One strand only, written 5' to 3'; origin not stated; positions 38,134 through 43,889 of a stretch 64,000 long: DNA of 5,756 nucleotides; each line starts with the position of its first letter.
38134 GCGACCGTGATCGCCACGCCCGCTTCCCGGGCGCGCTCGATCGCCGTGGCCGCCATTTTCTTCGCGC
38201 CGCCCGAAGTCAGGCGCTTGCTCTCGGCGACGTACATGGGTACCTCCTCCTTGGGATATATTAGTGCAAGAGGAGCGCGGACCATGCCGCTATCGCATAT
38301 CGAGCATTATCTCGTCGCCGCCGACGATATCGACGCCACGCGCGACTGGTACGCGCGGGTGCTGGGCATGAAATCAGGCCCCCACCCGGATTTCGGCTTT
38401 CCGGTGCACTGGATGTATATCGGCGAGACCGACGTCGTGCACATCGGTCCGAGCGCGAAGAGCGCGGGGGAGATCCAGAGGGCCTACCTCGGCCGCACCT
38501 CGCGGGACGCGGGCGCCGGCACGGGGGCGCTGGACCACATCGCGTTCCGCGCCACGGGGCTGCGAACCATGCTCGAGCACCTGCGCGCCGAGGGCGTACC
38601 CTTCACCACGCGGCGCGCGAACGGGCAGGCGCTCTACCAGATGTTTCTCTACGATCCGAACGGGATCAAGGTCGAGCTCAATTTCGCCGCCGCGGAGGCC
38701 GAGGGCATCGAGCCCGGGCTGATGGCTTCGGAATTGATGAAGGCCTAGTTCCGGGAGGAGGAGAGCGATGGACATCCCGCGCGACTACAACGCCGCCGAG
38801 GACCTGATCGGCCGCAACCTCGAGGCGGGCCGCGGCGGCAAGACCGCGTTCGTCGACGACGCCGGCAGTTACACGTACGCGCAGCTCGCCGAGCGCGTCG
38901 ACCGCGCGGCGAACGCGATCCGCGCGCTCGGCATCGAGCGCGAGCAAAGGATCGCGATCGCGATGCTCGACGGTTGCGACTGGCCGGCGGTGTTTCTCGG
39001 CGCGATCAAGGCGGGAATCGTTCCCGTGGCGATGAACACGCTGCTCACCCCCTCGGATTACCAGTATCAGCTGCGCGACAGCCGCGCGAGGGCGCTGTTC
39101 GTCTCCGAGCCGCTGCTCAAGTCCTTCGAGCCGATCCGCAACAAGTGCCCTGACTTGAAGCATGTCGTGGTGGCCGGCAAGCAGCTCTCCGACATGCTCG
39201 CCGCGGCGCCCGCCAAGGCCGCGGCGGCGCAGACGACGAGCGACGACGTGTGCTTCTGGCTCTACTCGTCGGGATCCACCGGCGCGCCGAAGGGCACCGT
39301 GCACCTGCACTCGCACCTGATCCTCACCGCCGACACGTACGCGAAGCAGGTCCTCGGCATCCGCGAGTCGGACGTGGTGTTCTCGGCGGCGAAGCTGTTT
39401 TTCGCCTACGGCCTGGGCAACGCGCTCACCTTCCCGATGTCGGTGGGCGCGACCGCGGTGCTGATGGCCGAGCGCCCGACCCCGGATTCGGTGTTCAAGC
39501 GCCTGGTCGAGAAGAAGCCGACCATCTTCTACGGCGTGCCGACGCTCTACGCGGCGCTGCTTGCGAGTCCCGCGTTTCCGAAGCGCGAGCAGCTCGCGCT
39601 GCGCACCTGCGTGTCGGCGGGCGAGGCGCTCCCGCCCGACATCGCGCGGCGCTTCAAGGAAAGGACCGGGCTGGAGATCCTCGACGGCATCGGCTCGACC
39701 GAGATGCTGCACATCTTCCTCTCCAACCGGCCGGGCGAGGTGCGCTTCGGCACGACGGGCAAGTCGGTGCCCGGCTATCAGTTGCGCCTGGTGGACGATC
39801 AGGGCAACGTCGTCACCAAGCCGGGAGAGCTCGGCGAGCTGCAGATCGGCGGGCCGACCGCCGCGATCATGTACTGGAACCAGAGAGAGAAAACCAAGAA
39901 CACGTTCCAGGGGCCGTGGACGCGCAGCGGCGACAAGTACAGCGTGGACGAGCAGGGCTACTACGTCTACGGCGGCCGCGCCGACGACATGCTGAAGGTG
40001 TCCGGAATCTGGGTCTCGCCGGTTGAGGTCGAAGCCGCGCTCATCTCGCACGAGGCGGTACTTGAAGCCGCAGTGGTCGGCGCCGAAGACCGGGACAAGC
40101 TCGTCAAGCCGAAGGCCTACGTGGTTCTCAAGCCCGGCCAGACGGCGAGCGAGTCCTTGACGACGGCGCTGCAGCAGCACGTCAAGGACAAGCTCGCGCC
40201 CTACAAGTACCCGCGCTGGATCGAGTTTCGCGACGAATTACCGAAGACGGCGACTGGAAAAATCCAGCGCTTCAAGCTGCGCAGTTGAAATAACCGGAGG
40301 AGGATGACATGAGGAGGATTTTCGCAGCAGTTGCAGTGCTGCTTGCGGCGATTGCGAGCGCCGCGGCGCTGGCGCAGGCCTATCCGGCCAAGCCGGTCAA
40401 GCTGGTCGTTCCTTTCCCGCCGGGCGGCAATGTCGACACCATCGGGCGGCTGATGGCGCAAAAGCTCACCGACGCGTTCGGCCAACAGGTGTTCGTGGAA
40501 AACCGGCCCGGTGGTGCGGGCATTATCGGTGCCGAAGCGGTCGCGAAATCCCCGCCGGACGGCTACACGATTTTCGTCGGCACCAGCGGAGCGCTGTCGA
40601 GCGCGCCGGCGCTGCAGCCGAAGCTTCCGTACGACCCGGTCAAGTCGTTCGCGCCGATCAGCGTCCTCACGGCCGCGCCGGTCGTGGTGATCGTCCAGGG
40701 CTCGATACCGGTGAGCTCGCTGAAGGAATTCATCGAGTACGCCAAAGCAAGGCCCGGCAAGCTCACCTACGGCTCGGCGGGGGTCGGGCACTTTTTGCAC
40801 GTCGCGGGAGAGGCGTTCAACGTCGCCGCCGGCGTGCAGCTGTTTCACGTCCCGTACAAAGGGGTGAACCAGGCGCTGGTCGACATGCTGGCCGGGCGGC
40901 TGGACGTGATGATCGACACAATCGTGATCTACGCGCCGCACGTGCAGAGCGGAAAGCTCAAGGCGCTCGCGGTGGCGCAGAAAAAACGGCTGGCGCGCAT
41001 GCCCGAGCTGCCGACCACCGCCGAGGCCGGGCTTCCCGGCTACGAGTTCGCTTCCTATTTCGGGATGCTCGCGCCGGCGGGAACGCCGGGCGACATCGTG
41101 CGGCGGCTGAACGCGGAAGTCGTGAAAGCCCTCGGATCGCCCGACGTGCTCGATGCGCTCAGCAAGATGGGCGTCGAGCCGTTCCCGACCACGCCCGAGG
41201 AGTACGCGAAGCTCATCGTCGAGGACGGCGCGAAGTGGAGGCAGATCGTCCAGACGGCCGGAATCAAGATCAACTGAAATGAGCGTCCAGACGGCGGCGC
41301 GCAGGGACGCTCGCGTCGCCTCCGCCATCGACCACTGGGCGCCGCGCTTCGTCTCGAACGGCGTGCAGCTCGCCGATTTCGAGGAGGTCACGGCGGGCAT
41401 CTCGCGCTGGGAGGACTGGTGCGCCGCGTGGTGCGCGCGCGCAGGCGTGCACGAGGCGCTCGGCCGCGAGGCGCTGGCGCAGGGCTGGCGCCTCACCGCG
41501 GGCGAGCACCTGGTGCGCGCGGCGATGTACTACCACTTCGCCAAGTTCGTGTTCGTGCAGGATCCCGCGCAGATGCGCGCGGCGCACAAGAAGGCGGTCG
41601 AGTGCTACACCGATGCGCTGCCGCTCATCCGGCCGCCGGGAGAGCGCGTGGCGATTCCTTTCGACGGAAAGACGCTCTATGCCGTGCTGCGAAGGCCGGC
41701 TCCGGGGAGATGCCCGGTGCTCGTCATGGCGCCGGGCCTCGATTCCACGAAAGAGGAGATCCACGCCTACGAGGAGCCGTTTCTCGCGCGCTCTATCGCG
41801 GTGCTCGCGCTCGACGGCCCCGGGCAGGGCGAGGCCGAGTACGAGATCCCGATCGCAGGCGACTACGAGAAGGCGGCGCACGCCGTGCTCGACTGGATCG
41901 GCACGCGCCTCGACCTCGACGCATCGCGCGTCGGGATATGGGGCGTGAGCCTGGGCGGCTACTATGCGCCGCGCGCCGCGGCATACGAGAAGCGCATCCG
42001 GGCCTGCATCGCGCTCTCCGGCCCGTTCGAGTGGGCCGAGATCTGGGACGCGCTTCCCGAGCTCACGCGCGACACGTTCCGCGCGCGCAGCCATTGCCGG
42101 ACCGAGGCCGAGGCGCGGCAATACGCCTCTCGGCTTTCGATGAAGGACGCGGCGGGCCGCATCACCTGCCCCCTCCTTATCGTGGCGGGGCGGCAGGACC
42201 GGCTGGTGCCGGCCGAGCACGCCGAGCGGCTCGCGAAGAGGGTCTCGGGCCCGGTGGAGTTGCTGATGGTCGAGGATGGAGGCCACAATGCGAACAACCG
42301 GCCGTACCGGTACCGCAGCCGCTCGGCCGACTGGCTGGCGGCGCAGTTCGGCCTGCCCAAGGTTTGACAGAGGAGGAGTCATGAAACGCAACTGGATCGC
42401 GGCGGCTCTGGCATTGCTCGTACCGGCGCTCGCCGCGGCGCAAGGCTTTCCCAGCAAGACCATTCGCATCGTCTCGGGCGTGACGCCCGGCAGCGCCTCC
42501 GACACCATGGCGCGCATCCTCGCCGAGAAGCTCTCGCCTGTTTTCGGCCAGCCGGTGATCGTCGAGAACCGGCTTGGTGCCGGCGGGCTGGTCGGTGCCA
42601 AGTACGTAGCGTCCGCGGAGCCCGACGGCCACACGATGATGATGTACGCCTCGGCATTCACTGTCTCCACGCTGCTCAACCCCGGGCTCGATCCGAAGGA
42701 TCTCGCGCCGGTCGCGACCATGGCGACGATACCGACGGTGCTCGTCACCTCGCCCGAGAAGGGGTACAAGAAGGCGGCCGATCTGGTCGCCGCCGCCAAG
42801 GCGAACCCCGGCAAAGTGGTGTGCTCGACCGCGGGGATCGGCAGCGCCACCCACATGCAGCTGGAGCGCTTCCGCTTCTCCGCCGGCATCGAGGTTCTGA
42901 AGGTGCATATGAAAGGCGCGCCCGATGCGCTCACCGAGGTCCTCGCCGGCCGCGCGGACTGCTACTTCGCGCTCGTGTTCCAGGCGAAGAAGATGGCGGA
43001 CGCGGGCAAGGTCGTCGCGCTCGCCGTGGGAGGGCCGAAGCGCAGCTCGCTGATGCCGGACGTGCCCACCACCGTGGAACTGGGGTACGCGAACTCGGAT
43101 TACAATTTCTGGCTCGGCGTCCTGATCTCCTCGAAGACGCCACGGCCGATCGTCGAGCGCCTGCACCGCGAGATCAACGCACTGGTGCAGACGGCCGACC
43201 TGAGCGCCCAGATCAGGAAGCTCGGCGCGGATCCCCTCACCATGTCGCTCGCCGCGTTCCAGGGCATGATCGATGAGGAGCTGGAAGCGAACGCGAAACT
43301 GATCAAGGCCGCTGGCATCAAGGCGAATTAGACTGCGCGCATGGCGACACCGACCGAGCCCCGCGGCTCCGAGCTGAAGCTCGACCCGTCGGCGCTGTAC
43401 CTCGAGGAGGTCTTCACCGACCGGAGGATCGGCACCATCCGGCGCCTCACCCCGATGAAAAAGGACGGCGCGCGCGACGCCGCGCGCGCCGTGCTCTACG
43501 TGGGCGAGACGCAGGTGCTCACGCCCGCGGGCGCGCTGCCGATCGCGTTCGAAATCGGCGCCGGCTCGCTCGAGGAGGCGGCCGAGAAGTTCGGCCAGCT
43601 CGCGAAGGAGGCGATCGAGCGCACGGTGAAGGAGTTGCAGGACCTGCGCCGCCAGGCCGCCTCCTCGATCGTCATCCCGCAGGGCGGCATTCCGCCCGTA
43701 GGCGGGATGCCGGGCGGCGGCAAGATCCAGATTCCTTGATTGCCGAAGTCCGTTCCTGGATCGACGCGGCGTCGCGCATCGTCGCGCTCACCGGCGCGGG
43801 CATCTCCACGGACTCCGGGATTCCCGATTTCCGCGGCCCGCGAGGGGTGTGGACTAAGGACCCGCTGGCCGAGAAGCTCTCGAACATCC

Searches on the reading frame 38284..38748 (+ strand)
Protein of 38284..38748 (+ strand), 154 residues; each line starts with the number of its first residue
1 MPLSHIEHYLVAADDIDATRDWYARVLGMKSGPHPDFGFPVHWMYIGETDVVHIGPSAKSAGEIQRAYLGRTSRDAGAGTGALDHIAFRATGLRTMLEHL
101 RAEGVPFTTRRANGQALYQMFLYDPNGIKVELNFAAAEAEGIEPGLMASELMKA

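Call 16: search_protein_families(library=pfam, proteins=[window:38284-38748:+], max_evalue=0.000001)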
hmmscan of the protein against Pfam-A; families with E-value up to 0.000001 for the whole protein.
window:38284-38748:+ (154 aa): 1 family
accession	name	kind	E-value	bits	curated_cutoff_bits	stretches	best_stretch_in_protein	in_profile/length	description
PF00903.31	Glyoxalase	-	1e-10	42.5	20.6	1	6-132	2-121/121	Glyoxalase/Bleomycin resistance protein/Dioxygenase superfamily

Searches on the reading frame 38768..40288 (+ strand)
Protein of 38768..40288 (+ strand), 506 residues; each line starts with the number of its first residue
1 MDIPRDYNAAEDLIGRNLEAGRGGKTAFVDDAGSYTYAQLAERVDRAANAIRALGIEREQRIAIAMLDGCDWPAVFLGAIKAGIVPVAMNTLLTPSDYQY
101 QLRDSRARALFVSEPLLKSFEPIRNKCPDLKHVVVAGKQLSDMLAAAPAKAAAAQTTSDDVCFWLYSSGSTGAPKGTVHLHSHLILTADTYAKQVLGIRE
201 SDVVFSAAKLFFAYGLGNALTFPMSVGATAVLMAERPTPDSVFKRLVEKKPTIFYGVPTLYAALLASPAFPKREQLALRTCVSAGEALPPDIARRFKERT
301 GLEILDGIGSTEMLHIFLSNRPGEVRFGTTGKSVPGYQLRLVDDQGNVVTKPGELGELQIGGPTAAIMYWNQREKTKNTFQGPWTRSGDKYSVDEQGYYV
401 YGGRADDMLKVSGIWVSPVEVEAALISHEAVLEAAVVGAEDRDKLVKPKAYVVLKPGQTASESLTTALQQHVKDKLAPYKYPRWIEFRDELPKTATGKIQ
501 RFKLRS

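Call 9: search_protein_families(library=ncbifam, proteins=[window:38768-40288:+], max_evalue=1e-30)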
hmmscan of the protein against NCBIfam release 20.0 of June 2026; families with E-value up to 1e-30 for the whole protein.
window:38768-40288:+ (506 aa): 66 families (the best 25 are shown)
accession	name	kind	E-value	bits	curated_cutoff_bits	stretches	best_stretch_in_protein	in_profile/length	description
TIGR02262.1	benz_CoA_lig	subfamily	4.2e-247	820.8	375.25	1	5-506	1-507/508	benzoate-CoA ligase family protein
NF053567.1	HBDA_AROS1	equivalog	6.5e-121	404.3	1000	1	7-505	12-516/523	3-hydroxybenzoate--CoA ligase HbdA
NF004837.0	PRK06187.1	subfamily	9.9e-111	370.6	476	1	22-506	21-520/531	long-chain-fatty-acid--CoA ligase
NF047394.1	AcylCoAsynMbcS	equivalog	2e-90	303.9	850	1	33-505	40-517/525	acyl-CoA synthetase MbcS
NF003313.0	PRK04319.1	equivalog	2.3e-83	280.4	729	1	8-505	44-558/574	acetate--CoA ligase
NF006182.0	PRK08316.1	subfamily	3.8e-81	273.1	663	1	21-505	23-514/523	fatty acyl-CoA synthetase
NF006181.0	PRK08314.1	subfamily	5.7e-76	255.9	705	1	142-501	188-547/563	long-chain-fatty-acid--CoA ligase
NF004716.0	PRK06060.1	equivalog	3.9e-75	253.4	1228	1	5-505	2-487/705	p-hydroxybenzoic acid--AMP ligase FadD22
NF005307.0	PRK06839.1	equivalog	2e-72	244.4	748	1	25-504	18-489/496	o-succinylbenzoate--CoA ligase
NF005702.0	PRK07514.1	subfamily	3.1e-72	243.5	558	1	28-505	23-497/506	malonyl-CoA synthase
NF004114.0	PRK05605.1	equivalog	2.3e-71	240.8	766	1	147-505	209-566/575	long-chain-fatty-acid--CoA ligase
TIGR03098.1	ligase_PEP_1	hypoth_equivalog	6.9e-71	239.3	592.35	1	23-505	14-515/517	acyl-CoA ligase (AMP-forming), exosortase A system-associated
NF005463.0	PRK07059.1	subfamily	1.6e-70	238.1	869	1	150-505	195-553/557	long-chain-fatty-acid--CoA ligase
NF004229.0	PRK05677.1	subfamily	2.1e-70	237.8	879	1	141-505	188-552/563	long-chain-fatty-acid--CoA ligase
NF009233.0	PRK12583.1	subfamily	2.4e-70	237.5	832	1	32-505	43-547/558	fatty acid CoA ligase family protein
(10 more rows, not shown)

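Call 45: search_solved_structures(query=window:38768-40288:+, max_evalue=1e-40)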
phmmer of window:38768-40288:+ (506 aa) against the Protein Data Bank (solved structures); distinct sequences matched with E-value up to 1e-40: 25.
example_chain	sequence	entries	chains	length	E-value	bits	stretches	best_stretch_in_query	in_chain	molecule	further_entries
2v7b_A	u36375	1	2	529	3.7e-182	609.7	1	18-505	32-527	BENZOATE-COENZYME A LIGASE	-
4rlf_A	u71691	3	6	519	5.1e-175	586.1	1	4-505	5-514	Benzoate-coenzyme A ligase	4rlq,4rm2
4rm3_A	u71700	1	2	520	5.1e-175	586.1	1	4-505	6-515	Benzoate-coenzyme A ligase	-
4eat_A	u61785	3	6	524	5.3e-175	586.1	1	4-505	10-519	Benzoate-coenzyme A ligase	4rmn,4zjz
6m2u_A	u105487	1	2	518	8.2e-173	578.9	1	4-505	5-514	Benzoate-coenzyme A ligase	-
6m2o_A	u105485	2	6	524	8.5e-173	578.8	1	4-505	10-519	Benzoate-coenzyme A ligase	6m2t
4wv3_A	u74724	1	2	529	1.1e-150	505.9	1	2-506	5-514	Anthranilate-CoA ligase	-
8biq_D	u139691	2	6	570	2.9e-65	224.2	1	22-505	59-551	4-hydroxybutyrate--CoA ligase 1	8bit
9g79_B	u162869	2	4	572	1.4e-64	221.9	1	7-504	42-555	Acetyl-coenzyme A synthetase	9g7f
2wd9_A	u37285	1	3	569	6.7e-64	219.7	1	35-505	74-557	ACYL-COENZYME A SYNTHETASE ACSM2A, MITOCHONDRIAL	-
2vze_A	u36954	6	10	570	6.7e-64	219.7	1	35-505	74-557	ACYL-COENZYME A SYNTHETASE ACSM2A, MITOCHONDRIAL | Acyl-coenzyme A synthetase ACSM2A, mitochondrial precursor | Acyl-coenzyme A synthetase ACSM2A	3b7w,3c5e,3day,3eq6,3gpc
5oe3_A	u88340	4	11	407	7e-57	196.5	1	57-406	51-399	Anthranilate--CoA ligase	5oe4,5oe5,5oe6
5u2a_A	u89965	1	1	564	9.6e-57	196.1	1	34-505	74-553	AMP-dependent synthetase and ligase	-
3etc_A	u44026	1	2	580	3.4e-56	194.3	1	4-505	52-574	AMP-binding protein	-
4gxq_A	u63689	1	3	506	3.5e-52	181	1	34-505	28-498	Malonyl CoA synthetase, Benzoate-CoA ligase Chimeric protein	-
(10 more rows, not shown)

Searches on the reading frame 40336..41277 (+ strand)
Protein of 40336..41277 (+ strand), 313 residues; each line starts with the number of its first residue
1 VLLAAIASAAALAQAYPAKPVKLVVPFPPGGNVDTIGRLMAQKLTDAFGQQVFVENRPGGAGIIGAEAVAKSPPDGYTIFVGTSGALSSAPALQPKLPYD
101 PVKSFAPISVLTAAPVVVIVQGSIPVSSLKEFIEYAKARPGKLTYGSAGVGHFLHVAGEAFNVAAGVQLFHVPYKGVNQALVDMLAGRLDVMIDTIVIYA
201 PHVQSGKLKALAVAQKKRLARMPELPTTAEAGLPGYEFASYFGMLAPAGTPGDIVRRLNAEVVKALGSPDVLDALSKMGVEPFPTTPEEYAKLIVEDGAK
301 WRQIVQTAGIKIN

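Call 9: search_protein_families(library=ncbifam, proteins=[window:40336-41277:+], max_evalue=1e-30)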
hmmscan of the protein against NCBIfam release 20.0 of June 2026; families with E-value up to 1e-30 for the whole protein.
window:40336-41277:+ (313 aa): 0 families

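Call 16: search_protein_families(library=pfam, proteins=[window:40336-41277:+], max_evalue=0.000001)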
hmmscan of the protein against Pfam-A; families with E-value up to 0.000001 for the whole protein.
window:40336-41277:+ (313 aa): 1 family
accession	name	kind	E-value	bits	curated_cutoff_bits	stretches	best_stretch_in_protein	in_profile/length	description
PF03401.19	TctC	-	9.9e-79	265.1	27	1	37-309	2-273/274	Tripartite tricarboxylate transporter family receptor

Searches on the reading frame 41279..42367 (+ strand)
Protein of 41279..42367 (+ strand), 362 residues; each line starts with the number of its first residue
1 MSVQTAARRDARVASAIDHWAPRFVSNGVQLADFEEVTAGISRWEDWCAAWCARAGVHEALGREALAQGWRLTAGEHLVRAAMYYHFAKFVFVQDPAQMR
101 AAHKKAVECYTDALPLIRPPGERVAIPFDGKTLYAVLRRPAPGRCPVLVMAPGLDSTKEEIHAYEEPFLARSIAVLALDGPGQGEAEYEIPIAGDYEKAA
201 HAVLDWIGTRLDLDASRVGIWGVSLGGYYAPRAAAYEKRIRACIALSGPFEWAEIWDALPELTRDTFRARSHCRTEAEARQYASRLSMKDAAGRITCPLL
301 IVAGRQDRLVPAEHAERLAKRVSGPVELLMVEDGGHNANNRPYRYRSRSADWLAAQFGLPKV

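Call 9: search_protein_families(library=ncbifam, proteins=[window:41279-42367:+], max_evalue=1e-30)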
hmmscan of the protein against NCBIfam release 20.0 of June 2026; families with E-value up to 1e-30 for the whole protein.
window:41279-42367:+ (362 aa): 0 families

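Call 16: search_protein_families(library=pfam, proteins=[window:41279-42367:+], max_evalue=0.000001)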
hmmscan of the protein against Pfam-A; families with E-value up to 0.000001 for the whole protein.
window:41279-42367:+ (362 aa): 6 families
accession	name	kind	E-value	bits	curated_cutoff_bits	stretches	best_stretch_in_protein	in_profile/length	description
PF00561.26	Abhydrolase_1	-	5.7e-15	56.1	25.8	1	147-269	2-129/245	alpha/beta hydrolase fold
PF00326.27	Peptidase_S9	-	4.4e-13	49.6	22.6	1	202-358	50-211/213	Prolyl oligopeptidase family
PF02129.25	Peptidase_S15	-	4.6e-12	46.6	23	1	129-254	1-134/262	X-Pro dipeptidyl-peptidase (S15 family)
PF06500.17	FrsA-like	-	5.1e-12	45.7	22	1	46-249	96-299/414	Esterase FrsA-like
PF12146.15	Hydrolase_4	-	1.2e-09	38.3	27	0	287-336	182-232/239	Serine aminopeptidase, S33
PF12697.13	Abhydrolase_6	-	2.6e-09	38.5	26.3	1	149-342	2-211/217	Alpha/beta hydrolase family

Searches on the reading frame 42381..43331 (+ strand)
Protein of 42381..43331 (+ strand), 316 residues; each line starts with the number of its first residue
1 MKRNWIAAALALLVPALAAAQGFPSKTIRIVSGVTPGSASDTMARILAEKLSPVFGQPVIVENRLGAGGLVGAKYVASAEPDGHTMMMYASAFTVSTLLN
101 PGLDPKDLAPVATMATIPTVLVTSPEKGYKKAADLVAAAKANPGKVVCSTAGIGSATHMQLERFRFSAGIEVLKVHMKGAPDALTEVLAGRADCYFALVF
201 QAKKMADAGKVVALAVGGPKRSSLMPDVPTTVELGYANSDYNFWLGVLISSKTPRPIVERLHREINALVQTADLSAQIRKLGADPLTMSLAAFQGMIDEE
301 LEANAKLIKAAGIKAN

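Call 9: search_protein_families(library=ncbifam, proteins=[window:42381-43331:+], max_evalue=1e-30)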
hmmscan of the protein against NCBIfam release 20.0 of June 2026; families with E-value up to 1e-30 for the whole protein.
window:42381-43331:+ (316 aa): 0 families

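Call 16: search_protein_families(library=pfam, proteins=[window:42381-43331:+], max_evalue=0.000001)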
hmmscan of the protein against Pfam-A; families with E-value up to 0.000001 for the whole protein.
window:42381-43331:+ (316 aa): 1 family
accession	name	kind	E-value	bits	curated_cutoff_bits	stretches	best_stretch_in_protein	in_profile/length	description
PF03401.19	TctC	-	3.7e-54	184.5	27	1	44-312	2-273/274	Tripartite tricarboxylate transporter family receptor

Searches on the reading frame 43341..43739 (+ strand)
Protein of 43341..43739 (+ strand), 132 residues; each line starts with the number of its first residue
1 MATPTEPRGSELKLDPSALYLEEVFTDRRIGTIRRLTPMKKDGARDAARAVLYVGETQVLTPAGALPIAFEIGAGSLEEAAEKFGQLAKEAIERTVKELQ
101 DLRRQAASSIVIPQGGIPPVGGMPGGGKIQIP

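Call 9: search_protein_families(library=ncbifam, proteins=[window:43341-43739:+], max_evalue=1e-30)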
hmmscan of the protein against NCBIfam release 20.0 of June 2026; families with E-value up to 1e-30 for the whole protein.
window:43341-43739:+ (132 aa): 0 families

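Call 16: search_protein_families(library=pfam, proteins=[window:43341-43739:+], max_evalue=0.000001)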
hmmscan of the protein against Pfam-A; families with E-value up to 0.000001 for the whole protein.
window:43341-43739:+ (132 aa): 0 families

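Call 35: search_protein_families(library=ncbifam, proteins=[window:43341-43739:+], max_evalue=0.00001)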
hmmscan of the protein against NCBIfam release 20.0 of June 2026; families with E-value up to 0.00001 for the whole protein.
window:43341-43739:+ (132 aa): 0 families

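Call 74: search_protein_families(library=pfam, proteins=[window:43341-43739:+], max_evalue=0.01)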
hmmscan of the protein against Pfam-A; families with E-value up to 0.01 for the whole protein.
window:43341-43739:+ (132 aa): 0 families
